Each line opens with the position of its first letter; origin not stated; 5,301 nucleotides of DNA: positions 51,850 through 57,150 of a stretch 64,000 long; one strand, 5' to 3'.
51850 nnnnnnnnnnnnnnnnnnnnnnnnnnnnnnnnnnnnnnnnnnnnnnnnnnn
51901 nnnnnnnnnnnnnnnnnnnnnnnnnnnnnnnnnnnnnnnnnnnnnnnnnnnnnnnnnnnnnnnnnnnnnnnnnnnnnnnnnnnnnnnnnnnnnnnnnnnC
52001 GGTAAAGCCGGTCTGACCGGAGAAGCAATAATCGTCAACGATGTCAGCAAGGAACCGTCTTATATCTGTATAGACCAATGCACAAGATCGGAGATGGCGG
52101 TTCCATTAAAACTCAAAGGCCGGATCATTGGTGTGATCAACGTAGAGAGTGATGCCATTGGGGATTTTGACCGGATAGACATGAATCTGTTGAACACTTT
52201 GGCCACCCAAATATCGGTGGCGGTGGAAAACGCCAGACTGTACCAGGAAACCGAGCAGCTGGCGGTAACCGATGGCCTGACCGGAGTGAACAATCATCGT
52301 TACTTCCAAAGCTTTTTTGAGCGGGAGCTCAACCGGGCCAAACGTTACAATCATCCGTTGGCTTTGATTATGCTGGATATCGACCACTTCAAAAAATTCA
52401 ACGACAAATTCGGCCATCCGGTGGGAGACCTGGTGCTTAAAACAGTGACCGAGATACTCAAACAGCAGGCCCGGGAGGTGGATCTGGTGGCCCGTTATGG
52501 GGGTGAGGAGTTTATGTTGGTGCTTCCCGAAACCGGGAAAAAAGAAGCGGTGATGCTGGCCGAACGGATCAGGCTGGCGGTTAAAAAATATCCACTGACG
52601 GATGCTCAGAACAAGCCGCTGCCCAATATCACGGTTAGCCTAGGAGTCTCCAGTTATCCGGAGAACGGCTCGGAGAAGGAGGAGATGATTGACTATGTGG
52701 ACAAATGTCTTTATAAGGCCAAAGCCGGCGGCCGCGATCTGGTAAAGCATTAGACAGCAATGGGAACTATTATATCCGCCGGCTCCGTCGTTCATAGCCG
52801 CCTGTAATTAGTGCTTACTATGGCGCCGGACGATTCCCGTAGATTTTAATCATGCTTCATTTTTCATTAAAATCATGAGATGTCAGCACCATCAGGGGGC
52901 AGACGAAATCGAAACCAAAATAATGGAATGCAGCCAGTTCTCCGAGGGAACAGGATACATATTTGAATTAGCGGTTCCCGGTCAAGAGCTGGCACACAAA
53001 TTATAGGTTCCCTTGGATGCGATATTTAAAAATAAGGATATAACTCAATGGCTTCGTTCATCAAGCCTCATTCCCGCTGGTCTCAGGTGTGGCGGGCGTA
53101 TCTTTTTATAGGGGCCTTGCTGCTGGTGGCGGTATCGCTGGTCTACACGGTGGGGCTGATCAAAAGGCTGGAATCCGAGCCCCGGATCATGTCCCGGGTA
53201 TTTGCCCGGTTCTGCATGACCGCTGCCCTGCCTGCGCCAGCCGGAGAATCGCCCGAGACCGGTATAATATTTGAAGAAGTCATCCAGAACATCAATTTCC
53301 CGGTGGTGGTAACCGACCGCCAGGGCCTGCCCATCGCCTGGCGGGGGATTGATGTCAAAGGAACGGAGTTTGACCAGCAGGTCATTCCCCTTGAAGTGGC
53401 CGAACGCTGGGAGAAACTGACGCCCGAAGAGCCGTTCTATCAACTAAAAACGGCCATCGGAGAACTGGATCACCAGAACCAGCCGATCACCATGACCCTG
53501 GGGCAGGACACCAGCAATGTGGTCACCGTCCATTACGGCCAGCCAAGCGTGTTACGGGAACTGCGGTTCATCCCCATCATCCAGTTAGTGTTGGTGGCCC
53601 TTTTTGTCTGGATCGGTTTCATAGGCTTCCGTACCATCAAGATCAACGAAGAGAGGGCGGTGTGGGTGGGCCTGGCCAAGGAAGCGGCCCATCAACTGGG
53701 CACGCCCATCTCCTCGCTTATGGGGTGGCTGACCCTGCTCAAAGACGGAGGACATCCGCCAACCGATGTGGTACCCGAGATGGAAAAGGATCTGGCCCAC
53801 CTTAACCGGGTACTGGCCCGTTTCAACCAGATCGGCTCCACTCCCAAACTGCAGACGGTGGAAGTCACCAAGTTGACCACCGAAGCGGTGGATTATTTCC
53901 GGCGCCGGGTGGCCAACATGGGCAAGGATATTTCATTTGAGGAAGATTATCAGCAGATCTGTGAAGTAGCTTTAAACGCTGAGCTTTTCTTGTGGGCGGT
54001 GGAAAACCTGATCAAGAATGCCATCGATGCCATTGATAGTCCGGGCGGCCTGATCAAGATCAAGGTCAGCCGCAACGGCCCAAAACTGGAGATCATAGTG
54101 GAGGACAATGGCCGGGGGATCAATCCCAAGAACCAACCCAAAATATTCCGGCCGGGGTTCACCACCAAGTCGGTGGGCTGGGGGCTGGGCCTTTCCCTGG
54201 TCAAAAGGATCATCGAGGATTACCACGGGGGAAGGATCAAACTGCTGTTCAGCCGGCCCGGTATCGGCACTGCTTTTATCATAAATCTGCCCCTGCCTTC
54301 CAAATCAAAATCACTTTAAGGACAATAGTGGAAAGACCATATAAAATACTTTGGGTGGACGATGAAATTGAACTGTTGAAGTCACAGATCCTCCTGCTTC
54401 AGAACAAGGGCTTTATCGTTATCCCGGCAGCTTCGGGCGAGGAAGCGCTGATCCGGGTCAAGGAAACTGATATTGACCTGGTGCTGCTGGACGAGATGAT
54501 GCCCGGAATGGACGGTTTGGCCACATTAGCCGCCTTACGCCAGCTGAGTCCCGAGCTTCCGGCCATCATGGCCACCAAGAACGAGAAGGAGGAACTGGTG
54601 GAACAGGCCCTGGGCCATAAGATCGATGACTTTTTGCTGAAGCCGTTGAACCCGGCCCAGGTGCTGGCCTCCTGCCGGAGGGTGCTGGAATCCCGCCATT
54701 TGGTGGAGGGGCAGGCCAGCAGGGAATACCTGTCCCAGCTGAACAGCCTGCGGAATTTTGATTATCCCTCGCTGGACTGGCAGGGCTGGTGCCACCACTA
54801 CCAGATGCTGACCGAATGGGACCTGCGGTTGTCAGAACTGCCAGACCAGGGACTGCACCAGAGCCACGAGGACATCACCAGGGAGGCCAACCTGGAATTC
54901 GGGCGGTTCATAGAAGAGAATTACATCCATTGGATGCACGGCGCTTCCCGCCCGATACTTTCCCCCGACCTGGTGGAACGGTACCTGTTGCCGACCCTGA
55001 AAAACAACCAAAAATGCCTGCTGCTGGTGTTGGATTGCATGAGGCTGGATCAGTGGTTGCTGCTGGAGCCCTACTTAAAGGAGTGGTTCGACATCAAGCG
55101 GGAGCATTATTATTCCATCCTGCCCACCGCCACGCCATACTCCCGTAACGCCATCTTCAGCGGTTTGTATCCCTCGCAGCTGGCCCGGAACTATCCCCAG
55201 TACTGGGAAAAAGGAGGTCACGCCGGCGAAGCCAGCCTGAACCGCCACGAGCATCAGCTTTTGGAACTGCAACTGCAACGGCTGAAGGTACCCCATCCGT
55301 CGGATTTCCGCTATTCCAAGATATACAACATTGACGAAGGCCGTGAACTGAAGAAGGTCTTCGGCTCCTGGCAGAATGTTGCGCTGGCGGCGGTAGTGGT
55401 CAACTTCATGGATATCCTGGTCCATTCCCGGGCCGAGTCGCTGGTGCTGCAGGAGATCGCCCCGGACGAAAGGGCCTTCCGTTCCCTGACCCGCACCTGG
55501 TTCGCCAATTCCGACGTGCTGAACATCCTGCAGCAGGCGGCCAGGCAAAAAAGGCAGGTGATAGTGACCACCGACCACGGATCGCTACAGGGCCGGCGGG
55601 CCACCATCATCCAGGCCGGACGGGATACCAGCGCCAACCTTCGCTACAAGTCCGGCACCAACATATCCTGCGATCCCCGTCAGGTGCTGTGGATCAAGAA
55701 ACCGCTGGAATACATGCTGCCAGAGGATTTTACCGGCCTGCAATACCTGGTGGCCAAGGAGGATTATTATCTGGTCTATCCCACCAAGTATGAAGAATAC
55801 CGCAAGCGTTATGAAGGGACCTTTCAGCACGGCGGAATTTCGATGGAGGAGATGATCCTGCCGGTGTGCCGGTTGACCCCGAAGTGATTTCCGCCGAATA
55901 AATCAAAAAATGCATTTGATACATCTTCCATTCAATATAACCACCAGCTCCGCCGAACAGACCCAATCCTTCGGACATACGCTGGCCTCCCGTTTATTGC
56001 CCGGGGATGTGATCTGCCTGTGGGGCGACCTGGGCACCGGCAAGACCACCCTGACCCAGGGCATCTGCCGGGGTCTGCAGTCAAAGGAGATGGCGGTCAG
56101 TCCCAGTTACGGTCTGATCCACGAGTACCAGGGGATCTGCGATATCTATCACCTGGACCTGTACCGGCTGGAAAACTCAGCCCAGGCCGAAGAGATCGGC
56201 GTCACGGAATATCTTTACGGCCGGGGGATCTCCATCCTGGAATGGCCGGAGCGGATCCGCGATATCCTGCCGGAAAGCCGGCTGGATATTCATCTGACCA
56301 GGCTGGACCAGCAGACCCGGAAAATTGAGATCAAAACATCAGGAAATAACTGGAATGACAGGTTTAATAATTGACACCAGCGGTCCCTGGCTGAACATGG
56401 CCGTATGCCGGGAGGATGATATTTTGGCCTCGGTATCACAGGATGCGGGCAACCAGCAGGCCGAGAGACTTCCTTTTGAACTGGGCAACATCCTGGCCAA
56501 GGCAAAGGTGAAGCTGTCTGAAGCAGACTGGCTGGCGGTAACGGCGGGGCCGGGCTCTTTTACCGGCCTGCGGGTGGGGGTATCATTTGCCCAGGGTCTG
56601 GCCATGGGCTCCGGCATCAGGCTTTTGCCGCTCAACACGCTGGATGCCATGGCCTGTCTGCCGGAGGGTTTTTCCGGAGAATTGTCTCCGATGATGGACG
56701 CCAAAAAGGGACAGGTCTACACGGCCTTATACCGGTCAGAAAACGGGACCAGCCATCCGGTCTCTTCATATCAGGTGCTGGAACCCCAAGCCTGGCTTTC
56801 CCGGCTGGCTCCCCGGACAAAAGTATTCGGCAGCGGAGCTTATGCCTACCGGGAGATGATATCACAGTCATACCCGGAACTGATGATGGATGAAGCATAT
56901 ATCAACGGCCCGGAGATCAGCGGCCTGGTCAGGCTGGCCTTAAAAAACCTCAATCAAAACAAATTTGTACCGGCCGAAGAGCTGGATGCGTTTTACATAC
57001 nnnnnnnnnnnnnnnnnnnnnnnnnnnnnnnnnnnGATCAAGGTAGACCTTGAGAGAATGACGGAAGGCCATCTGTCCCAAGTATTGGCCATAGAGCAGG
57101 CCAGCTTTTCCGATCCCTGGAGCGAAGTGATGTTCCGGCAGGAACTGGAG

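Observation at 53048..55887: Two-component pair whose response regulator output is a PglZ-like alkaline-phosphatase-superfamily domain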

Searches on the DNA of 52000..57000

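Call 49: search_rna_families(source=window, start=52000, end=57000, threshold=evalue, max_evalue=0.1)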
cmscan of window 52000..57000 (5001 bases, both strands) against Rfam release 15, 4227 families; matches with E-value up to 0.1: 0.
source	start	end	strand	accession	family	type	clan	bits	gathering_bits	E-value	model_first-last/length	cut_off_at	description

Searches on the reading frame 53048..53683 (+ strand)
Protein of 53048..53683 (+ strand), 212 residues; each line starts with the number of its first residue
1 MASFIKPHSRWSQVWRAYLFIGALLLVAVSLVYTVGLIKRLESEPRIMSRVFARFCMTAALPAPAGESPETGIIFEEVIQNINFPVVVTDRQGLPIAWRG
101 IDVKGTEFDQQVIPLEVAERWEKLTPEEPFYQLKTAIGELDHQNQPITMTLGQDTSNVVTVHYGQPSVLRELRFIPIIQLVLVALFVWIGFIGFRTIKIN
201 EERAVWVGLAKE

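Call 44: search_protein_families(library=ncbifam, proteins=[window:53048-53683:+], max_evalue=10)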
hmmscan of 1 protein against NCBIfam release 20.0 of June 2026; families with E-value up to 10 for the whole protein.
seq(212 aa): 1 family
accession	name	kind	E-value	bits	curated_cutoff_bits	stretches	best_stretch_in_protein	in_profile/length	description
NF033486.1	harvest_ssl1498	equivalog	0.23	11.4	45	1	5-35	20-50/53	photosystem II assembly protein Psb34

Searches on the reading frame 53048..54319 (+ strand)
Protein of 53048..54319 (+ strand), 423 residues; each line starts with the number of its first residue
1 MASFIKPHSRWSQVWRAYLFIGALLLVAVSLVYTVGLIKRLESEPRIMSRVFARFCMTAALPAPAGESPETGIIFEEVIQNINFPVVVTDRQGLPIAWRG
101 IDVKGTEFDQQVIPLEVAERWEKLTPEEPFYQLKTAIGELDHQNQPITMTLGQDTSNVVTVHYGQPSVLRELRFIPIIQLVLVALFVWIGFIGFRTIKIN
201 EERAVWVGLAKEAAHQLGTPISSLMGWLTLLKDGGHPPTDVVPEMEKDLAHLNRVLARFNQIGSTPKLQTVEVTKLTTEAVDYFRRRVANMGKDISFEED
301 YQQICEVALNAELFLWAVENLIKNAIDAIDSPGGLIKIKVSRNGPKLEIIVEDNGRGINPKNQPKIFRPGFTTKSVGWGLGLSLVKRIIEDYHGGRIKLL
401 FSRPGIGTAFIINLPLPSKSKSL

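Call 7: search_protein_families(library=pfam, proteins=[window:53048-54319:+], max_evalue=0.01)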
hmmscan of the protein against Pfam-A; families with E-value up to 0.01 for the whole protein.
window:53048-54319:+ (423 aa): 5 families
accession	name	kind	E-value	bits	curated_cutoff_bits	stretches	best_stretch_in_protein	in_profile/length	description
PF02518.31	HATPase_c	-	2.5e-22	79.9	26.4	1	317-417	9-110/111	Histidine kinase-, DNA gyrase B-, and HSP90-like ATPase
PF13589.12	HATPase_c_3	-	5.9e-05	23.6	25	1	317-372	6-59/137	Histidine kinase-, DNA gyrase B-, and HSP90-like ATPase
PF14501.12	HATPase_c_5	-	0.00021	21.6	22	1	317-394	9-84/102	GHKL domain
PF00512.31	HisKA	-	0.0012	19.3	26.9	1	210-258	6-56/66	His Kinase A (phospho-acceptor) domain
PF13581.12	HATPase_c_2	-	0.0043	17.5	27.4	0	317-392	35-112/127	Histidine kinase-like ATPase domain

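Call 8: search_protein_families(library=ncbifam, proteins=[window:53048-54319:+], max_evalue=0.01)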
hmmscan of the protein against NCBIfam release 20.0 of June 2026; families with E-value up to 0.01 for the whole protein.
window:53048-54319:+ (423 aa): 81 families (the best 25 are shown)
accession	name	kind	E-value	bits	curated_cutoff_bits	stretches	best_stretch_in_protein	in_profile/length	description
NF008468.0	PRK11360.1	equivalog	5.1e-33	114.3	646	1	210-421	400-613/616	two-component system sensor histidine kinase AtoS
NF007688.0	PRK10364.1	equivalog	3.8e-28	98.5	479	1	202-420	235-455/460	two-component system sensor histidine kinase ZraS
NF046044.1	PnpS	equivalog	6.6e-21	74.8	400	1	213-415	177-390/390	two-component system histidine kinase PnpS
TIGR02916.1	PEP_his_kin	equivalog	7.4e-20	71.1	300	1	240-415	512-679/679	XrtA/PEP-CTERM system histidine kinase PrsK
NF053867.1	SprKinKinDBac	equivalog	8.7e-19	67.3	775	1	209-416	289-497/500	sporulation kinase KinD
NF008298.1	PRK11086.1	subfamily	8e-18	64.2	520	1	317-418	427-527/529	DcuS/MalK family sensor histidine kinase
NF010411.0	PRK13837.1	equivalog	8.6e-18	63.7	647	1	268-420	517-679/828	two-component system VirA-like sensor kinase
TIGR02966.1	phoR_proteo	equivalog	1.6e-17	63.5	334.2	1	213-413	121-332/333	phosphate regulon sensor histidine kinase PhoR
NF047874.1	MASE3_PAS_HK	subfamily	9.7e-17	61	560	1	307-416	513-625/655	MASE3 domain-containing sensor histidine kinase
TIGR01386.1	cztS_silS_copS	subfamily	2.8e-15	56.2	292.55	1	213-399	248-443/457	heavy metal sensor histidine kinase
NF008312.0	PRK11100.1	equivalog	3.5e-15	55.8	356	1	214-400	264-459/477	two-component system sensor histidine kinase CreC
NF038348.1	T2SS_HK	subfamily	4.2e-15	55.2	450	1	300-416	458-573/574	histidine kinase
NF007007.0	PRK09470.1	equivalog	7.3e-15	54.8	486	1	258-417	302-460/463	envelope stress sensor histidine kinase CpxA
NF033092.0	HK_WalK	equivalog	1.7e-14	53.3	725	1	212-416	378-594/594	cell wall metabolism sensor histidine kinase WalK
NF052574.1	HisKinEspCMyxo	equivalog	2.2e-14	52.6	1200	1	267-416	487-637/785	serine histidine kinase EspC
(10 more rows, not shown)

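Call 10: search_solved_structures(query=window:53048-54319:+, max_evalue=1e-10)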
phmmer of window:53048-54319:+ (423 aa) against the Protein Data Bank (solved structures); distinct sequences matched with E-value up to 1e-10: 6.
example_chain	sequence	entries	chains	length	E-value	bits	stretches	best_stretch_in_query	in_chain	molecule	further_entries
9jfj_A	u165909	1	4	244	5.4e-19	71.4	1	202-417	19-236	Sensor histidine kinase ZraS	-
3a0r_A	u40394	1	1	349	1.2e-17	67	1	205-416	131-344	Sensor protein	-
3a0t_A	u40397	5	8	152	2.7e-16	62.5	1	274-416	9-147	Sensor protein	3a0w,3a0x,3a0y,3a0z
9p6i_A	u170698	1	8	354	1.1e-15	60.6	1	210-420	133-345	histidine kinase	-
3d36_A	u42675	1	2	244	9.6e-12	47.5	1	207-420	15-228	Sporulation kinase B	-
6paj_A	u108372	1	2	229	4.3e-11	45.4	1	213-417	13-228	Sensor protein SrrB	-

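Call 31: find_homologous_proteins(query=window:53048-54319:+, max_evalue=1e-10)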
Query window:53048-54319:+ (423 aa): 7782 proteins with E <= 1e-10 among 8000 candidates; the best 120 are listed.
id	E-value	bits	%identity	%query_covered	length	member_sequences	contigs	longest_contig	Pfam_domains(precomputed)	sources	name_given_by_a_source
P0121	1.1e-264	896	93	100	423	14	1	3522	PF02518.32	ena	-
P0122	3.0e-263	891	92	100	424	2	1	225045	PF02518.32,PF13589.13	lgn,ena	-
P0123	1.5e-254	862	90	100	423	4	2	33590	PF02518.32,PF13589.13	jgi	jgi:NtrC-family two-component system sensor histidine kinase KinB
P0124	1.2e-189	649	68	98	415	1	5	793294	PF02518.32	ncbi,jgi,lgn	jgi:NtrC-family two-component system sensor histidine kinase KinB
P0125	2.8e-172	591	63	98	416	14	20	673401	PF02518.32,PF00512.32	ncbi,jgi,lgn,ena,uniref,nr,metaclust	ncbi:MAG: hypothetical protein A2509_11300 [Candidatus Edwardsbacteria bacterium RIFOXYD12_FULL_50_1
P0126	8.1e-171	586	63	98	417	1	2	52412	PF02518.32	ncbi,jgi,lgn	-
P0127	5.0e-169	581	63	98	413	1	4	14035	PF02518.32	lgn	-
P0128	1.4e-168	579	62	98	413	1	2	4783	PF02518.32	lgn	-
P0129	1.6e-168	579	62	98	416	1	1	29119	PF02518.32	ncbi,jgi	jgi:hypothetical protein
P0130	3.1e-168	578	84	71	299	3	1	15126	PF02518.32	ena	-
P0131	8.3e-168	577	67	90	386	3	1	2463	PF02518.32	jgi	jgi:hypothetical protein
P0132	2.3e-167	575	61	99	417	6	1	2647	PF02518.32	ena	-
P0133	3.1e-167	575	61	98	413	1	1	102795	PF02518.32,PF00512.32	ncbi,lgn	-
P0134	3.7e-167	574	62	98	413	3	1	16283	PF02518.32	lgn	-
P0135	4.4e-167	574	61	98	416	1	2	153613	PF02518.32,PF14501.13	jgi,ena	-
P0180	1.7e-97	345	40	96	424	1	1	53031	PF13581.13,PF02518.32,PF00512.32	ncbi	-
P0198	2.0e-92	328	42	96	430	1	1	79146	PF13581.13,PF02518.32,PF00512.32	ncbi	-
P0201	5.5e-92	327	39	97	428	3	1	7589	PF02518.32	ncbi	-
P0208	5.9e-90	320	39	99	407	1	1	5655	PF02518.32,PF00512.32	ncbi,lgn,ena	-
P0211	9.4e-89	316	39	98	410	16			PF02518.32,PF00512.32,PF14501.13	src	-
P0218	3.0e-87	311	40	95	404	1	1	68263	PF02518.32,PF00512.32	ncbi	-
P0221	1.3e-86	309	39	96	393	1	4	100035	PF02518.32,PF00512.32,PF13589.13,PF14501.13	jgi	-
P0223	1.5e-86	309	41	95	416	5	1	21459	PF02518.32,PF00512.32,PF13589.13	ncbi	-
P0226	1.6e-85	305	39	95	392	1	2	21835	PF02518.32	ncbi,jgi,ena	-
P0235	3.9e-85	304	37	97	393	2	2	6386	PF02518.32,PF00512.32,PF13589.13,PF14501.13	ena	-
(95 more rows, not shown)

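Call 51: search_protein_families(library=padloc, proteins=[window:53048-54319:+], max_evalue=0.001)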
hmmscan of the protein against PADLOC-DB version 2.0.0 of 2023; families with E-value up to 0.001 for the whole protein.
window:53048-54319:+ (423 aa): 0 families

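Call 75: list_cluster_members(proteins=[P0226, P0218, P0223, P0208, P0201, P0221, P0235, P0211, P0198, P0180])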
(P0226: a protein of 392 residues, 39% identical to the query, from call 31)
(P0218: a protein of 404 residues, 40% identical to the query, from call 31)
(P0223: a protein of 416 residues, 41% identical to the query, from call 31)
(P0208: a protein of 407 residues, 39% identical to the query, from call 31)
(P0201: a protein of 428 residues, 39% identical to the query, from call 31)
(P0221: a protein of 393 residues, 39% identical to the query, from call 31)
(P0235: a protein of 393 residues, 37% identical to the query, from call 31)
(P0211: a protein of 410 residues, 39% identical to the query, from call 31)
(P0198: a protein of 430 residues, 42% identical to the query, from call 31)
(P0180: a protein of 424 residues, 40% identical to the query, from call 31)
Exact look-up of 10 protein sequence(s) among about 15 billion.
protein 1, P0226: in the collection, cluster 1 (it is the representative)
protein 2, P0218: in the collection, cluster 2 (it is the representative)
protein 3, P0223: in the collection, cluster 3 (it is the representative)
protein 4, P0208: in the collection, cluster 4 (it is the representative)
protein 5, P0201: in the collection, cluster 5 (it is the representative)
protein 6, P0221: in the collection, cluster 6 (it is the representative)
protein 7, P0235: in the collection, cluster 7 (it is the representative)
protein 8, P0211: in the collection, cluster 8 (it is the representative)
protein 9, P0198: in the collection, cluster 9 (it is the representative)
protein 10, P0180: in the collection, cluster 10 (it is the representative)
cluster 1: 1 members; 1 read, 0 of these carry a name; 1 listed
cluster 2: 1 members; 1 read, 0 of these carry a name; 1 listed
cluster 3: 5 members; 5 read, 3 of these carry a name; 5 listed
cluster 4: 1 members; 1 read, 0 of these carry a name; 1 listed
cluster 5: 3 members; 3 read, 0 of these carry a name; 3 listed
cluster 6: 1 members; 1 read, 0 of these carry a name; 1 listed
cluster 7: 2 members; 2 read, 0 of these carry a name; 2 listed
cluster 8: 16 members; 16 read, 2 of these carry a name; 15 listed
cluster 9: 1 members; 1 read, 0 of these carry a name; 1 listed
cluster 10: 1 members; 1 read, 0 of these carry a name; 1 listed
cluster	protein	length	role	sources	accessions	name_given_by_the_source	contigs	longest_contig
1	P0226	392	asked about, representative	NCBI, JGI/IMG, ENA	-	-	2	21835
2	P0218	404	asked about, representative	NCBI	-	-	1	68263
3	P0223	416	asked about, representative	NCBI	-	-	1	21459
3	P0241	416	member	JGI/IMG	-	signal transduction histidine kinase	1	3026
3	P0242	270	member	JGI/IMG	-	signal transduction histidine kinase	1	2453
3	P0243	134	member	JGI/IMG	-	signal transduction histidine kinase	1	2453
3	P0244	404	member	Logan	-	-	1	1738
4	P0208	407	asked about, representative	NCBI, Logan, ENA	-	-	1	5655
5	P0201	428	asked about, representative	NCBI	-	-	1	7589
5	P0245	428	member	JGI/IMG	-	-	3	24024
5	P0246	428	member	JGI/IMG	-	-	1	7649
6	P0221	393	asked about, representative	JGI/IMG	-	-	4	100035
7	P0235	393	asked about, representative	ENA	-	-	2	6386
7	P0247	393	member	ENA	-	-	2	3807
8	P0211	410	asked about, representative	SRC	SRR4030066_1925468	-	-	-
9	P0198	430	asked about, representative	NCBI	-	-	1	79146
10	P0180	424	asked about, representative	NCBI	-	-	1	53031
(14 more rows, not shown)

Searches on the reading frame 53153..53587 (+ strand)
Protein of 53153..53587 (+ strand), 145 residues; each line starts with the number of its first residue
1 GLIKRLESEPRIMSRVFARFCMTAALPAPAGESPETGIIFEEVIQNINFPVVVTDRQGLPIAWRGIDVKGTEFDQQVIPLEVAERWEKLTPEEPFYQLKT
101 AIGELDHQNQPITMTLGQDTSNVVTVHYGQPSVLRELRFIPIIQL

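Call 41: predict_structure(alignment_id=A3)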
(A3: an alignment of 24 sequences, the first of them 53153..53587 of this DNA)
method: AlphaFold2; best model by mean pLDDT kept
length: 145 residues; sequences in the alignment: 24
mean_pLDDT: 79.0   pTM: 0.72
mean pLDDT of the five models: 79.0, 78.3, 78.1, 77.7, 75.7
residues with pLDDT >= 90: 51; 70-90: 57; 50-70: 30; < 50: 7
segments of 3 or more residues with pLDDT < 50: 28-32
pLDDT, mean of each block of 10 residues (from residue 1): 79 80 58 55 72 92 84 71 95 93 95 79 87 80 53
secondary structure, 60 per line:
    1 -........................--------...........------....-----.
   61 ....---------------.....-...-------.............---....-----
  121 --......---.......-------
elements in order: H2-25 H34-44 E51-54 E60-64 H80-84 H96-108 E112-115 E123-128 H132-138
